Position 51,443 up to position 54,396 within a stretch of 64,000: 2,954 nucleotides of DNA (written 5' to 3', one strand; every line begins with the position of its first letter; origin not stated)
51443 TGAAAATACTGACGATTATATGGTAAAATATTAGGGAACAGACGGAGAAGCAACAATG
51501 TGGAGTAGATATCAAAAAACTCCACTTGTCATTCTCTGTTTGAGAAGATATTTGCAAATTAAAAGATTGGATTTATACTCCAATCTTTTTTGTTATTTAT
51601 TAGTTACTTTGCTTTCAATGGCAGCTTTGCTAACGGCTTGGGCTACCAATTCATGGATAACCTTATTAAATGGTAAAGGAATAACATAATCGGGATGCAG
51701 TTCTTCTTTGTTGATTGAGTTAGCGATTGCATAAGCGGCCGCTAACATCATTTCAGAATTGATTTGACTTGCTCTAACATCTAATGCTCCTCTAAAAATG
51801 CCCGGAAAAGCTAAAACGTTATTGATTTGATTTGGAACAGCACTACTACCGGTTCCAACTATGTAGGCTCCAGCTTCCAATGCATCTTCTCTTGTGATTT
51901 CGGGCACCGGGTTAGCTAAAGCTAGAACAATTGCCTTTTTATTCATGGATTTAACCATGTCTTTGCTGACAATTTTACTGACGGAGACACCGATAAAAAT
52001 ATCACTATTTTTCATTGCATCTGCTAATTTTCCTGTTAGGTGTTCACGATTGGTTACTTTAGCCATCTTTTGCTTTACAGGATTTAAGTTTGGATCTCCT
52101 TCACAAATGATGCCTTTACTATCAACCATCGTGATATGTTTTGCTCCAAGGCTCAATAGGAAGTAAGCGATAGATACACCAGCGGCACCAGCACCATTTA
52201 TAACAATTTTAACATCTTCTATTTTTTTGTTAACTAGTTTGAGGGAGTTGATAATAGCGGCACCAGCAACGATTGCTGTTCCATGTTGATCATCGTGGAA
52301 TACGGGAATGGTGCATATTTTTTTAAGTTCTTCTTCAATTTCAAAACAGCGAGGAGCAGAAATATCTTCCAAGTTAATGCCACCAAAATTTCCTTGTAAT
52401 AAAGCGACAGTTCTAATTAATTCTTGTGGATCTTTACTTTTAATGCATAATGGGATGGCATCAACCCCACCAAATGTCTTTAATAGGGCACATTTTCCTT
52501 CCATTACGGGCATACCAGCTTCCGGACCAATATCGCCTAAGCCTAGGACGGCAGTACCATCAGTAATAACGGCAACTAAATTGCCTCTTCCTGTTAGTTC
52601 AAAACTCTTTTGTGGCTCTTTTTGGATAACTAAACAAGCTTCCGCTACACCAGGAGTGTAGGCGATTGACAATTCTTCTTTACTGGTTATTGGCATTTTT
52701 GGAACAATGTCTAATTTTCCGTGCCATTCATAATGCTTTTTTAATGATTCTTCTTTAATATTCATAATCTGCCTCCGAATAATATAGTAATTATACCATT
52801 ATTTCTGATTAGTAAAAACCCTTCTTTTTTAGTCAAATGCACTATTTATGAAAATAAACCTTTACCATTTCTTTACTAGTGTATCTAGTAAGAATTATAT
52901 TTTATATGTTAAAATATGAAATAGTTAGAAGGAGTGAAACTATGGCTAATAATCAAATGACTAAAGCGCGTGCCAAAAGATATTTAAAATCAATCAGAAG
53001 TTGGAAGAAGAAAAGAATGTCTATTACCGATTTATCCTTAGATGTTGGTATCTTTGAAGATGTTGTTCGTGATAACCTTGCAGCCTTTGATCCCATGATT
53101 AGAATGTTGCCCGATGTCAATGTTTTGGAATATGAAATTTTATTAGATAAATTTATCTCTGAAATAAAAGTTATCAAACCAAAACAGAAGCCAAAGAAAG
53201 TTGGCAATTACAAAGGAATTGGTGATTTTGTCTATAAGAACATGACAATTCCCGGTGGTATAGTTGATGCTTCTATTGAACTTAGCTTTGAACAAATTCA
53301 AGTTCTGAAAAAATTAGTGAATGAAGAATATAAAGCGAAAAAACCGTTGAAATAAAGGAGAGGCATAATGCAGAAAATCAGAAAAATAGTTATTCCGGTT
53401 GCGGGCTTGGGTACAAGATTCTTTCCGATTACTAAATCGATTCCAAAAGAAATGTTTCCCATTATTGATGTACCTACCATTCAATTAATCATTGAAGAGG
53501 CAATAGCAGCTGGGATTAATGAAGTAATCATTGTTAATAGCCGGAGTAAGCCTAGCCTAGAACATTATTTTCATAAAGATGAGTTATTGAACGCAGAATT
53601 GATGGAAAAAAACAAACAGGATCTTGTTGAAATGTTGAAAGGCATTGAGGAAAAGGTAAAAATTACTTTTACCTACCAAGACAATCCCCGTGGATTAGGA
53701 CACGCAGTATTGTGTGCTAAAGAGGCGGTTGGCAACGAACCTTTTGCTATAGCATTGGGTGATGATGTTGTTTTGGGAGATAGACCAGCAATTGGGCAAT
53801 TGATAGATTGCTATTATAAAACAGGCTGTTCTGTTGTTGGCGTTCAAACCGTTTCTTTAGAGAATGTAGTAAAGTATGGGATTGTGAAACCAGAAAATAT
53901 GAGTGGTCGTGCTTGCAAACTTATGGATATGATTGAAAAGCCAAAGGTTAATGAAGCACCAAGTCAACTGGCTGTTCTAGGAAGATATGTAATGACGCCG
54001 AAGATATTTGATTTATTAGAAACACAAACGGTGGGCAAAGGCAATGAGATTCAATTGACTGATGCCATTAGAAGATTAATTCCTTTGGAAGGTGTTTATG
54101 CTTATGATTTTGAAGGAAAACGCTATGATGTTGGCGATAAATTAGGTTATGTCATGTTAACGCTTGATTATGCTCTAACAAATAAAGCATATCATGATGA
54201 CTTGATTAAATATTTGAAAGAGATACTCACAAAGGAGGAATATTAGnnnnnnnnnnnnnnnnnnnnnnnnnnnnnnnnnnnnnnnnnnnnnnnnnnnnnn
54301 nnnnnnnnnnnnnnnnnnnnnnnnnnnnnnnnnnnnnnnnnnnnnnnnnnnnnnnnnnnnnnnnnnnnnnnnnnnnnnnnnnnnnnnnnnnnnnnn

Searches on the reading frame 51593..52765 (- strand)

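Call 26: search_protein_families(library=pfam, proteins=[window:51593-52765:-], max_evalue=0.001)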
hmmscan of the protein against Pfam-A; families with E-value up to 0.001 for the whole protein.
window:51593-52765:- (390 aa): 6 families
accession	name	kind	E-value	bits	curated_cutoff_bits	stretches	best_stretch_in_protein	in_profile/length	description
PF00390.24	malic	-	5.3e-28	98.5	23.1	2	16-111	2-118/182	Malic enzyme, N-terminal domain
PF03949.21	Malic_M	-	1.9e-25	90.1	23.5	1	162-382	3-257/258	Malic enzyme, NAD binding domain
PF00208.27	ELFV_dehydrog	-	2.9e-06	27.6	23.4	1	175-225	22-73/241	Glutamate/Leucine/Phenylalanine/Valine dehydrogenase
PF07992.20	Pyr_redox_2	-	2.6e-05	24.2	26.1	1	186-317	2-119/291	Pyridine nucleotide-disulphide oxidoreductase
PF00899.27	ThiF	-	3.3e-05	23.6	28.1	1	179-216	15-52/238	ThiF family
PF01262.27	AlaDh_PNT_C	-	0.0001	22.2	23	1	182-284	26-129/214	Alanine dehydrogenase/PNT, C-terminal domain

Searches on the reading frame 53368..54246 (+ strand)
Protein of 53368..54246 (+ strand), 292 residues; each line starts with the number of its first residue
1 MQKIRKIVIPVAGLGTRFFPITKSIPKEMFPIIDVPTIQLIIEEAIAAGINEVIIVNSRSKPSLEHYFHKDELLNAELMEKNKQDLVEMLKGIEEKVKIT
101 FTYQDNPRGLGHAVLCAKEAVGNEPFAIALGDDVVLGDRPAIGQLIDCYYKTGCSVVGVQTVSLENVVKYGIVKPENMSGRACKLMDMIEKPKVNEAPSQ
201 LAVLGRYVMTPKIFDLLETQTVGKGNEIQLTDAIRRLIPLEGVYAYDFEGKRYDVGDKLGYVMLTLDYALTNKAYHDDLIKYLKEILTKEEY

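Call 26: search_protein_families(library=pfam, proteins=[window:53368-54246:+], max_evalue=0.001)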
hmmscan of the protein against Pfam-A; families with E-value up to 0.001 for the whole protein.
window:53368-54246:+ (292 aa): 2 families
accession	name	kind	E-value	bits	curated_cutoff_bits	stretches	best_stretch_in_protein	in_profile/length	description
PF00483.29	NTP_transferase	-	5.5e-29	101.9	21.2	1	8-262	3-236/245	Nucleotidyl transferase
PF12804.13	NTP_transf_3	-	5e-05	24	27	1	8-160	2-122/160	MobA-like NTP transferase domain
